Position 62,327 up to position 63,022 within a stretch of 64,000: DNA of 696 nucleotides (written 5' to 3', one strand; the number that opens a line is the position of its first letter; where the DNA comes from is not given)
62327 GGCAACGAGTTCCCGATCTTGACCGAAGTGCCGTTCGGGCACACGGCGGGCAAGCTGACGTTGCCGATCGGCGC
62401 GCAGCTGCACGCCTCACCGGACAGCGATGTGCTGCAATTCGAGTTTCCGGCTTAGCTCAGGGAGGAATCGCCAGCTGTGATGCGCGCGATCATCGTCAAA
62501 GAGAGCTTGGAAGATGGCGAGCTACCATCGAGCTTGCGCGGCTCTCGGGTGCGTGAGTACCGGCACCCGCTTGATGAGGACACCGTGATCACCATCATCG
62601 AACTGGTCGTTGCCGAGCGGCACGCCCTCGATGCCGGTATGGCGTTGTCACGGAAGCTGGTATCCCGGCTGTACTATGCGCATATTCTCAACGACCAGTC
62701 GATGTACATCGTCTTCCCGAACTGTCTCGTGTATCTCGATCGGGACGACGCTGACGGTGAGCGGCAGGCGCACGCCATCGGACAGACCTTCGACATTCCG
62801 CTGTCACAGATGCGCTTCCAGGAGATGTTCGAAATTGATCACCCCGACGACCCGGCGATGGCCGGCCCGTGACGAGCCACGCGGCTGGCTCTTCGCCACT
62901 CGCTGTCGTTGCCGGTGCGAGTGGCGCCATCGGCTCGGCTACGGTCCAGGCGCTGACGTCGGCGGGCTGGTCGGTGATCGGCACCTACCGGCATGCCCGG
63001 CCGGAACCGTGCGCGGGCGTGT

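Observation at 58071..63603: Compact operon: MoaA-like rSAM, B12-rSAM, EpmA-like aaRS core, MccF-like peptidase, unknown protein, SDR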

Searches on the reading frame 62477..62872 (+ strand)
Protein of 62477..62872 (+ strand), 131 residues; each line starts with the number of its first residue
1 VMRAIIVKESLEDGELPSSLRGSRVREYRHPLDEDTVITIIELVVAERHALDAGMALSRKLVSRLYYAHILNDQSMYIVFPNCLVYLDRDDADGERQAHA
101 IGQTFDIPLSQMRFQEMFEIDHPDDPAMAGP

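Call 3: search_protein_families(library=pfam, proteins=[window:62477-62872:+], max_evalue=0.01)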
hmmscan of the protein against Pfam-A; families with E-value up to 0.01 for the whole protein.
window:62477-62872:+ (131 aa): 0 families

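Call 5: search_protein_families(library=ncbifam, proteins=[window:62477-62872:+], max_evalue=0.01)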
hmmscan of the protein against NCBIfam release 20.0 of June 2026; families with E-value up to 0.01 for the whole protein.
window:62477-62872:+ (131 aa): 0 families

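Call 13: search_protein_families(library=padloc, proteins=[window:62477-62872:+], max_evalue=0.01)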
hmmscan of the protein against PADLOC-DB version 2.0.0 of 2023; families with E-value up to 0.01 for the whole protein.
window:62477-62872:+ (131 aa): 0 families

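Call 22: find_homologous_proteins(query=window:62477-62869:+, max_evalue=0.001)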
Query window:62477-62869:+ (131 aa): 38 proteins with E <= 0.001 among 46 candidates.
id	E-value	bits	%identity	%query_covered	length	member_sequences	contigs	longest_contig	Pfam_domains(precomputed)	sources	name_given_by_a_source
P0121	1.1e-79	283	100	99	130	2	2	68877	-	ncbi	ncbi:MAG: hypothetical protein ACRDRI_14845 [Pseudonocardiaceae bacterium]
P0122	3.4e-63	229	79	99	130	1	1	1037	-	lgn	-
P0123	2.0e-62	227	78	99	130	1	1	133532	-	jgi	jgi:hypothetical protein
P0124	4.7e-61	222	78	98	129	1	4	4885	-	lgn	-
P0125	1.6e-60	221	77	99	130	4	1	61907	-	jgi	jgi:hypothetical protein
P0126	2.4e-60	220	76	98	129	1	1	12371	-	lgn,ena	-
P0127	3.6e-60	220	78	98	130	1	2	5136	-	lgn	-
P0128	4.3e-60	219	75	99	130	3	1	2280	-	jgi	jgi:hypothetical protein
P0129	5.4e-60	219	75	98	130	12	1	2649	-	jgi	jgi:hypothetical protein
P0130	7.8e-60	218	76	96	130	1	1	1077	-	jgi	jgi:hypothetical protein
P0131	9.7e-60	218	75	98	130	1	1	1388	-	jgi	jgi:hypothetical protein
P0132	1.0e-59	218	75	98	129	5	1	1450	-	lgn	-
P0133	1.4e-59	218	75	98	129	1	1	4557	-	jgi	jgi:hypothetical protein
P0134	1.4e-59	218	75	98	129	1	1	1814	-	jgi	jgi:hypothetical protein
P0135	3.6e-59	216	78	98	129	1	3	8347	-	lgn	-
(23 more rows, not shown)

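Call 32: predict_structure(alignment_id=A2)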
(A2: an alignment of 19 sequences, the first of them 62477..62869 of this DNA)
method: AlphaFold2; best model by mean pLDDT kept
length: 131 residues; sequences in the alignment: 19
mean_pLDDT: 85.8   pTM: 0.80
mean pLDDT of the five models: 85.8, 85.6, 80.2, 64.1, 58.2
residues with pLDDT >= 90: 74; 70-90: 44; 50-70: 6; < 50: 7
segments of 3 or more residues with pLDDT < 50: 125-131
pLDDT, mean of each block of 10 residues (from residue 1): 92 88 89 84 94 94 82 94 94 95 89 82 43 32
secondary structure, 60 per line:
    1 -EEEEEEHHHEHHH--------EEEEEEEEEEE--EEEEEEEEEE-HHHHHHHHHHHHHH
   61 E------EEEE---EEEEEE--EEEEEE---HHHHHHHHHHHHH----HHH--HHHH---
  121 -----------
elements in order: E2-7 E23-33 E36-45 H47-60 E68-71 E75-80 E83-88 H92-104 H114-117

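Call 33: search_protein_representatives(alignment_id=A2)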
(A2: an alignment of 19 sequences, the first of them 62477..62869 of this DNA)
Query: 19 sequences, 130 profile positions. Proteins with E-value up to 0.001 (for the whole library): 114; up to 1e-10: 83; up to 1e-30: 5. The best 114 are listed.
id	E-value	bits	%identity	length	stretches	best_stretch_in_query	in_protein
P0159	4.0e-47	175.5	-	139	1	2-128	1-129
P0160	3.7e-36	140.0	-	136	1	2-126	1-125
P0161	1.3e-35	138.3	-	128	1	2-128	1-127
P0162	1.4e-32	128.4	-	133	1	3-126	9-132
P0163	1.6e-31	125.0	-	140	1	2-128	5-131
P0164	2.1e-30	121.4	-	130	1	2-127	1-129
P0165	3.4e-30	120.7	-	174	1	2-127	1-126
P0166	6.5e-30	119.8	-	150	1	3-128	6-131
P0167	7.1e-29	116.5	-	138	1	1-125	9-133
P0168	8.1e-29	116.3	-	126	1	2-124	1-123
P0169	9.2e-28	112.9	-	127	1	2-125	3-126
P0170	3.5e-26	107.7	-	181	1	3-127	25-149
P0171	6.1e-26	107.0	-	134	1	1-124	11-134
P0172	1.8e-25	105.5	-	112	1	17-124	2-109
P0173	1.5e-24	102.5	-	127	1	2-123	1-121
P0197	1.6e-19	86.2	-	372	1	2-124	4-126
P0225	1.4e-14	70.2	-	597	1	5-126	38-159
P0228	1.4e-13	67.1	-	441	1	2-125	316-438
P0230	3.2e-13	65.8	-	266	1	5-126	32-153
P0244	2.9e-10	56.3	-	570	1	3-124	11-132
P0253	2.4e-07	46.8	-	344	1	4-126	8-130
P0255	4.0e-07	46.1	-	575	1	2-125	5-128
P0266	8.4e-05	38.6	-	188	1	3-114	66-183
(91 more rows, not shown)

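Call 35: search_protein_families(library=pfam, proteins=[P0197, P0225, P0228, P0230, P0244, P0253, P0255, P0165, P0170, P0266], max_evalue=0.001)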
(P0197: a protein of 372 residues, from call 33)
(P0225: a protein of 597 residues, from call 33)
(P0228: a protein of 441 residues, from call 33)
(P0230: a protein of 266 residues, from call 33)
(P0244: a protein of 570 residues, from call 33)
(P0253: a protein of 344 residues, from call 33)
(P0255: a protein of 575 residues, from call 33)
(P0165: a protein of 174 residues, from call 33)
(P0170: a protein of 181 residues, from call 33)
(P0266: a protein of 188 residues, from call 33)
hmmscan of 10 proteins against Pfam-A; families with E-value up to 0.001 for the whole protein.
P0197 (372 aa): 3 families
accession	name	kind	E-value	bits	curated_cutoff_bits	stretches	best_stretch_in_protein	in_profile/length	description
PF13561.12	adh_short_C2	-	5.3e-21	75.7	27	1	148-367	6-236/236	Enoyl-(Acyl carrier protein) reductase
PF00106.31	adh_short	-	7.4e-21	75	26.6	1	140-319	2-185/195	short chain dehydrogenase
PF08659.16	KR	-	8.6e-07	29.5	22.6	1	142-308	4-174/180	KR domain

P0225 (597 aa): 1 family
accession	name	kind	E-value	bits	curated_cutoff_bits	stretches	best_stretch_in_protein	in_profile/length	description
PF00152.25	tRNA-synt_2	-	1.3e-64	218.7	25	1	270-596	12-307/308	tRNA synthetases class II (D, K and N)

P0228 (441 aa): 2 families
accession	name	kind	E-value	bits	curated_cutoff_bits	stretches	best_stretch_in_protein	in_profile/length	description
PF02016.21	Peptidase_S66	-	1.4e-23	83.8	25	1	19-135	3-121/121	LD-carboxypeptidase N-terminal domain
PF17676.7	Peptidase_S66C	-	1.3e-17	65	23.7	1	180-249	1-70/120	LD-carboxypeptidase C-terminal domain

P0230 (266 aa): 0 families

P0244 (570 aa): 1 family
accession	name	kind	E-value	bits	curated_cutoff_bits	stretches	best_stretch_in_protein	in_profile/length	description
PF00152.25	tRNA-synt_2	-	6e-59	200.1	25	1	248-567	14-305/308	tRNA synthetases class II (D, K and N)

P0253 (344 aa): 4 families
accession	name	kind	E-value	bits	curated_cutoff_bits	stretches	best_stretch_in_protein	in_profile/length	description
PF00106.31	adh_short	-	1.7e-19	70.5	26.6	1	130-304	1-190/195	short chain dehydrogenase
PF13561.12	adh_short_C2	-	1.2e-14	54.9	27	1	191-306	71-186/236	Enoyl-(Acyl carrier protein) reductase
PF01370.27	Epimerase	-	1.6e-06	28.2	20.9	1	133-282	2-161/240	NAD dependent epimerase/dehydratase family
PF16363.11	GDP_Man_Dehyd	-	0.00014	21.9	27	0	134-252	2-131/332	GDP-mannose 4,6 dehydratase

P0255 (575 aa): 1 family
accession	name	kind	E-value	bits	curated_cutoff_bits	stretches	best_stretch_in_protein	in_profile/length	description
PF00152.25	tRNA-synt_2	-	8.3e-46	156.9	25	1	256-564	19-295/308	tRNA synthetases class II (D, K and N)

P0165 (174 aa): 0 families

P0170 (181 aa): 0 families

P0266 (188 aa): 0 families

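Call 37: fold_search(model_id=the predicted structure, library=pdb)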
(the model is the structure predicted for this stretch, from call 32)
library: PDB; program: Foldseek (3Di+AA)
matches with E <= 10: 546; with E <= 0.001: 0
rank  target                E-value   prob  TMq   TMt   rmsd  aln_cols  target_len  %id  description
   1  6bwq_B                4.5e-02  0.75  0.38  0.35  16.2       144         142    8  LarC2, the C-terminal domain of a cyclometallase involved in the synthesis of the NPN cofactor of lactate racemase, in (released 2018-06-20)
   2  6bwo_A                9.3e-02  0.41  0.34  0.32  16.3       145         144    8  LarC2, the C-terminal domain of a cyclometallase involved in the synthesis of the NPN cofactor of lactate racemase, ap (released 2018-06-20)
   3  6ue8_L                2.4e-01  0.08  0.21  0.14   9.7       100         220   13  Structure of tetrameric sIgA complex (Class 1) (released 2020-02-19)
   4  6ue7_G                2.9e-01  0.09  0.20  0.13  10.0        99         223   13  Structure of dimeric sIgA complex (released 2020-02-19)
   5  8j07_g5               3.3e-01  0.14  0.21  0.01  12.7       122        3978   11  96nm repeat of human respiratory doublet microtubule and associated axonemal complexes (released 2023-07-26)
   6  6ue8_E                4.7e-01  0.08  0.20  0.13   9.9        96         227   11  Structure of tetrameric sIgA complex (Class 1) (released 2020-02-19)
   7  3lgh_C                5.0e-01  0.57  0.35  0.51   4.0        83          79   10  Crystal structure of NikR from Helicobacter pylori with variable Ni site coordination (released 2010-09-15)
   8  9y4s_H                5.0e-01  0.15  0.33  0.16  14.6       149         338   13  Crystal structure of DNA integrity scanning protein (DisA) from Mycobacterium tuberculosis in complex with cyclic di-A (released 2025-09-17)
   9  6ue7_B                5.0e-01  0.08  0.20  0.14  10.1        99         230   12  Structure of dimeric sIgA complex (released 2020-02-19)
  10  4jvw_A                5.0e-01  0.06  0.17  0.20  10.2        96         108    9  IgM C4-domain from mouse (released 2013-06-12)
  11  8q2i_G                5.3e-01  0.28  0.29  0.11   5.4        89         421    9  Crystal structure of Ser33 in complex 2HG (2-hydroxyglutarate) and Serine (released 2025-02-12)
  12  8q2i_A                5.3e-01  0.23  0.27  0.10   6.5        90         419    9  Crystal structure of Ser33 in complex 2HG (2-hydroxyglutarate) and Serine (released 2025-02-12)
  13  8q2i_C                5.6e-01  0.35  0.27  0.10   4.2        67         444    9  Crystal structure of Ser33 in complex 2HG (2-hydroxyglutarate) and Serine (released 2025-02-12)
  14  8q2i_D                5.6e-01  0.35  0.27  0.10   4.2        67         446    9  Crystal structure of Ser33 in complex 2HG (2-hydroxyglutarate) and Serine (released 2025-02-12)
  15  8qdq_B                5.6e-01  0.03  0.14  0.04  13.2        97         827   14  Vitis vinifera dimeric 13S-lipoxygenase LOXA in the closed conformation (released 2024-10-30)
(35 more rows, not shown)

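Call 56: find_homologous_proteins(query=P0225, max_evalue=1e-30)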
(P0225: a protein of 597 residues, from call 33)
Query P0225 (597 aa): 341 proteins with E <= 1e-30 among 8000 candidates; the best 120 are listed.
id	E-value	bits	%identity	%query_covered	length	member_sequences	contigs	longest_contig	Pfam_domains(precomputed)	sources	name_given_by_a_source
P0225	0.0e+0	1367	100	100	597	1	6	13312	PF00152.26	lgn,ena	-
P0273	2.5e-287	972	71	100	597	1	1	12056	PF00152.26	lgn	-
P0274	3.2e-283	959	71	100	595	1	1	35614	PF00152.26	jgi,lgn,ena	-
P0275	1.1e-270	917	68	100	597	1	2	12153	PF00152.26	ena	-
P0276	5.3e-141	489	43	95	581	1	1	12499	PF00152.26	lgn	-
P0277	6.4e-138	479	44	95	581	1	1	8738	PF00152.26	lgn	-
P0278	8.7e-136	472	43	93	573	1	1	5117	PF00152.26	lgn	-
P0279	1.4e-133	465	53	66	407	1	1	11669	PF00152.26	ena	-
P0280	2.7e-132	460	52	69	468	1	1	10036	PF00152.26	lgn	-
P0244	6.8e-131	456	41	94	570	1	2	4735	PF00152.26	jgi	-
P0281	4.2e-78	281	39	70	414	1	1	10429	PF00152.26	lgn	-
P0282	3.1e-67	246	39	62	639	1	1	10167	PF01336.32,PF01588.27,PF00152.26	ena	-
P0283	3.1e-67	246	39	62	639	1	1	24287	PF01336.32,PF01588.27,PF00152.26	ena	-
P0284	5.3e-67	245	39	64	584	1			PF01336.32,PF00152.26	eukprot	eukprot:GFKZ01002054.1.p1 GENE.GFKZ01002054.1~~GFKZ01002054.1.p1 ORF type:complete len:585 (-),score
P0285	2.0e-66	243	39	62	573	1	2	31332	PF01409.26,PF01336.32,PF13619.12,PF00152.26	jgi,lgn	-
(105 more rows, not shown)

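Call 57: find_encoding_contigs(protein=P0274, flank=10000, max_places=1)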
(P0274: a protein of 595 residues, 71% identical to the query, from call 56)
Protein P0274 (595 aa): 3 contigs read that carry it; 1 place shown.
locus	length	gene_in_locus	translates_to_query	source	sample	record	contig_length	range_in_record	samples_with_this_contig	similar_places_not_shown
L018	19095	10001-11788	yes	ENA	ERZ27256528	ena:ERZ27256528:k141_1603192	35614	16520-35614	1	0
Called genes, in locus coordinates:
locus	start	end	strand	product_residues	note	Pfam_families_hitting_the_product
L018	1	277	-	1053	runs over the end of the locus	PF00176:SNF2-rel_dom, PF00270:DEAD (weak), PF04851:ResIII (weak), PF00271:Helicase_C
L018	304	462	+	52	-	-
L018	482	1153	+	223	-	-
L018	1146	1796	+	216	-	PF08808:RES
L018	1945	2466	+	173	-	-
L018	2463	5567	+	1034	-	PF02384:N6_Mtase, PF07669:Eco57I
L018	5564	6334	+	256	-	-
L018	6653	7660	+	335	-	PF04055:Radical_SAM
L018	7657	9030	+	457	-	PF02310:B12-binding, PF04055:Radical_SAM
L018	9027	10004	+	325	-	-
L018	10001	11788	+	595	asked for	PF00152:tRNA-synt_2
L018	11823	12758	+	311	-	PF02016:Peptidase_S66, PF17676:Peptidase_S66C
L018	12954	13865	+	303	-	PF13280:WYL, PF25583:WCX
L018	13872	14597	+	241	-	PF00106:adh_short, PF08659:KR, PF13561:adh_short_C2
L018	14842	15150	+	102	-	-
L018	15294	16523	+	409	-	PF13356:Arm-DNA-bind_3, PF22022:Phage_int_M, PF00589:Phage_integrase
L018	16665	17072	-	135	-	PF01850:PIN (faint), PF13470:PIN_3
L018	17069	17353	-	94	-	PF01402:RHH_1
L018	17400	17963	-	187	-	PF05930:Phage_AlpA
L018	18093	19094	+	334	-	?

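Call 58: find_encoding_contigs(protein=P0276, flank=10000, max_places=1)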
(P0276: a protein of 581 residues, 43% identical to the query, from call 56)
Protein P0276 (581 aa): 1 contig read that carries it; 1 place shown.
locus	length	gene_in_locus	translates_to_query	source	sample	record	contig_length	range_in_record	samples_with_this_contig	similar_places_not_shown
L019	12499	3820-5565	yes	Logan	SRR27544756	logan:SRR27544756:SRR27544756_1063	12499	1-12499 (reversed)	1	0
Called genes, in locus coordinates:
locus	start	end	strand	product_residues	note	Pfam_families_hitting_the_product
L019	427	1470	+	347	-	PF04055:Radical_SAM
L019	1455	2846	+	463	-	PF02310:B12-binding, PF04055:Radical_SAM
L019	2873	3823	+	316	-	-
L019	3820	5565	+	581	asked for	PF00152:tRNA-synt_2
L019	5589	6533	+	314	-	PF02016:Peptidase_S66, PF17676:Peptidase_S66C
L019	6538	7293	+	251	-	PF00106:adh_short, PF08659:KR, PF13561:adh_short_C2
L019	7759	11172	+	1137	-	PF05729:NACHT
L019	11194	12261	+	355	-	PF02541:Ppx-GppA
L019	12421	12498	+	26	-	?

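Call 60: search_protein_families(library=pfam, proteins=[L018:9027-10004:+, L019:2873-3823:+, L018:14842-15150:+, L018:5564-6334:+], max_evalue=1)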
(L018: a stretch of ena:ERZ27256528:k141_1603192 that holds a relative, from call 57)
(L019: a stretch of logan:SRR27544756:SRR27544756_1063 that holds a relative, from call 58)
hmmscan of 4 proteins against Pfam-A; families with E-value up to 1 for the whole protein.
L018:9027-10004:+ (325 aa): 2 families
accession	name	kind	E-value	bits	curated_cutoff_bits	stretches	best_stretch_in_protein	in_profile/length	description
PF00730.31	HhH-GPD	-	5.7e-05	23.9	26.2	1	134-287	2-107/108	HhH-GPD superfamily base excision DNA repair protein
PF00633.29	HHH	-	0.0094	16.2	24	1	227-244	12-29/30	Helix-hairpin-helix motif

L019:2873-3823:+ (316 aa): 3 families
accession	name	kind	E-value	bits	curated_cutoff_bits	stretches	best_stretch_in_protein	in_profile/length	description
PF00730.31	HhH-GPD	-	0.0003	21.5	26.2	1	130-277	2-102/108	HhH-GPD superfamily base excision DNA repair protein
PF00633.29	HHH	-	0.0014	18.8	24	1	221-240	10-29/30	Helix-hairpin-helix motif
PF21176.3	RecR_HhH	-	0.24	11.7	27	1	218-235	2-19/45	RecR, helix-hairpin-helix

L018:14842-15150:+ (102 aa): 0 families

L018:5564-6334:+ (256 aa): 1 family
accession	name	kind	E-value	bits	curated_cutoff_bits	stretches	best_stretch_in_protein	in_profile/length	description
PF17658.6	DUF5520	-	0.12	12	32.9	1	111-141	261-291/342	Family of unknown function (DUF5520)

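Call 79: search_protein_families(library=pfam, alignment_id=A4, max_evalue=5)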
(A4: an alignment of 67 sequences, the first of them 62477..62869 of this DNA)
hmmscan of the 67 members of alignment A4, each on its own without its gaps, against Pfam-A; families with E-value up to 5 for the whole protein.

A. member 1, window:62477-62869:+ (131 aa): 1 family
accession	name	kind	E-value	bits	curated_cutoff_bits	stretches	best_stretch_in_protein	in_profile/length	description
PF04112.18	Mak10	-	0.15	12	24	1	29-76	45-92/165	Mak10 subunit, NatC N(alpha)-terminal acetyltransferase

B. families by the number of members that match (of 67 scanned): 21 families
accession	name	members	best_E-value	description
PF19350.4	DUF5928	1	0.0034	Family of unknown function (DUF5928)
PF10026.15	DUF2268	1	0.015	Predicted Zn-dependent protease (DUF2268)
PF22556.1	DAM-like-phage2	1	0.016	Phage DNA Adenine Methylase-like domain 2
PF08801.17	Nucleoporin_N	1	0.019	Nup133 N terminal like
PF19679.4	DUF6181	1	0.037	Family of unknown function (DUF6181)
PF18916.5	Lycopene_cyc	1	0.052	Lycopene cyclase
PF23221.1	HEAT_MROH2B_1st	1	0.075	MROH2B-like, HEAT repeats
PF09838.14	DUF2065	1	0.11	Uncharacterized protein conserved in bacteria (DUF2065)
PF17114.10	Nod1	1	0.11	Gef2-related medial cortical node protein Nod1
PF00936.24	BMC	1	0.11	BMC domain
PF00366.26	Ribosomal_S17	1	0.11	Ribosomal protein S17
PF21124.2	VinK_C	1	0.13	VinK acyltransferase small domain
PF03576.19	Peptidase_S58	1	0.14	Peptidase family S58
PF23418.1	DUF7108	1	0.14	Domain of unknown function (DUF7108)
PF04112.18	Mak10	1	0.15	Mak10 subunit, NatC N(alpha)-terminal acetyltransferase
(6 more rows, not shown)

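Call 82: search_protein_families(library=ncbifam, proteins=[P0225], max_evalue=0.00001)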
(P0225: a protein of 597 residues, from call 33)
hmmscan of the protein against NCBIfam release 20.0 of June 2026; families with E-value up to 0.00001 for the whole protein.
P0225 (597 aa): 15 families
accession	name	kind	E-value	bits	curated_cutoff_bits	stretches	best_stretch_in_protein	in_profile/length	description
NF001756.1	PRK00484.1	subfamily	7.8e-96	321.6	468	1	221-595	102-484/488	lysine--tRNA ligase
TIGR00499.1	lysS_bact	equivalog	1.6e-83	281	427.6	1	222-595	106-491/496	lysine--tRNA ligase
NF002821.0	PRK02983.1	equivalog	2.1e-81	274.4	742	1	222-595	712-1097/1102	bifunctional lysylphosphatidylglycerol synthetase/lysine--tRNA ligase LysX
NF009101.0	PRK12445.1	subfamily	7.7e-61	206.2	1026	1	222-594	118-499/505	lysine--tRNA ligase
TIGR00462.1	genX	equivalog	7e-59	199.7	286.9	1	283-593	3-304/304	EF-P lysine aminoacylase EpmA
NF006828.0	PRK09350.1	equivalog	6.8e-47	160.3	264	1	279-595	14-322/325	elongation factor P--(R)-beta-lysine ligase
TIGR00459.1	aspS_bact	equivalog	4.2e-28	98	373.85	2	272-432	130-280/586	aspartate--tRNA ligase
TIGR00458.1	aspS_nondisc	equivalog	2.6e-26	92.6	368.4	1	272-594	124-420/428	aspartate--tRNA(Asn) ligase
NF001750.0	PRK00476.1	equivalog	3.2e-26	91.8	443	2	272-405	135-269/590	aspartate--tRNA ligase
NF003483.0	PRK05159.1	equivalog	3.2e-22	79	353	1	271-594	127-430/438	aspartate--tRNA(Asn) ligase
NF009460.0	PRK12820.1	equivalog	1.2e-20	73.3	1379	1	272-397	164-290/723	bifunctional aspartyl-tRNA synthetase/aspartyl/glutamyl-tRNA amidotransferase subunit C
NF005052.0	PRK06462.1-1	equivalog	2.4e-19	69.6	368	1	273-583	41-332/353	asparagine synthetase A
NF003037.0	PRK03932.1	equivalog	1.8e-12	47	414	1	273-596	125-445/451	asparagine--tRNA ligase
NF005054.0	PRK06462.1-4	equivalog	1.5e-11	43.9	309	1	271-430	15-186/318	asparagine synthetase A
TIGR00457.1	asnS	equivalog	1.2e-09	37.6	342.6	1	276-594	131-447/455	asparagine--tRNA ligase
